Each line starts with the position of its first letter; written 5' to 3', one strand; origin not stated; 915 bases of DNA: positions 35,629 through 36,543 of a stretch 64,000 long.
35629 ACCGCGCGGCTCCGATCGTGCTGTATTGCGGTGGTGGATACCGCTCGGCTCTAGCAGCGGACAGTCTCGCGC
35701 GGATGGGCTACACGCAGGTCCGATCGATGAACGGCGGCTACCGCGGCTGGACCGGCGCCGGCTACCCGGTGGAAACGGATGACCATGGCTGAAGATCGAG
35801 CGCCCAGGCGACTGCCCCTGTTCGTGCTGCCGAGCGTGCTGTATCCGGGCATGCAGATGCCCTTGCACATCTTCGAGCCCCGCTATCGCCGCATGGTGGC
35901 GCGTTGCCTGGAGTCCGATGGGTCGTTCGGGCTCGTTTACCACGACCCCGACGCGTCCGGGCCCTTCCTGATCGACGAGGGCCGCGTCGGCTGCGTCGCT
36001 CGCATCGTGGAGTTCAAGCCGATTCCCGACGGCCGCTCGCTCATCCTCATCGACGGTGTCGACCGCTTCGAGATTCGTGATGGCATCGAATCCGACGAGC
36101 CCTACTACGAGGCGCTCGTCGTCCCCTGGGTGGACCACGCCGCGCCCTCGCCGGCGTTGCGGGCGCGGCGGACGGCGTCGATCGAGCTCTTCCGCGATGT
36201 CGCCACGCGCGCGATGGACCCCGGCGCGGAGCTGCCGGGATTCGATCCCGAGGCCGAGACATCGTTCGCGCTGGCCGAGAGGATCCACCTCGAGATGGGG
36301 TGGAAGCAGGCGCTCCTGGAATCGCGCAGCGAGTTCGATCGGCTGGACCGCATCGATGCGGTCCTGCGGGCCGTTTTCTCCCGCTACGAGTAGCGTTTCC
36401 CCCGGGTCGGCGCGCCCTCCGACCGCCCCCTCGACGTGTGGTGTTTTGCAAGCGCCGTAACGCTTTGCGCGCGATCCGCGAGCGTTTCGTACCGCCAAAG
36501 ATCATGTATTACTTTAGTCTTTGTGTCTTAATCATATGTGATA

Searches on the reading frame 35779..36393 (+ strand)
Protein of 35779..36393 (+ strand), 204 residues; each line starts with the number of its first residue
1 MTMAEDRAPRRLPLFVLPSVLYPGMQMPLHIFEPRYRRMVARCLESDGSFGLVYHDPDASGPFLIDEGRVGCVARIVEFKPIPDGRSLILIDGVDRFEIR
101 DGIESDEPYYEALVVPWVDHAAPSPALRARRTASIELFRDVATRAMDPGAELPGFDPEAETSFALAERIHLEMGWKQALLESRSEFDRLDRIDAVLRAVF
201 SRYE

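Call 12: search_protein_families(library=pfam, proteins=[window:35779-36393:+], max_evalue=0.001)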
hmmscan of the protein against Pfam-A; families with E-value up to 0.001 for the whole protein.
window:35779-36393:+ (204 aa): 1 family
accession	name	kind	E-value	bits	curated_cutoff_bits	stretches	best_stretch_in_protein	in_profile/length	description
PF02190.22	LON_substr_bdg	-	6.9e-29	101.6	28.7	1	12-192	2-194/200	ATP-dependent protease La (LON) substrate-binding domain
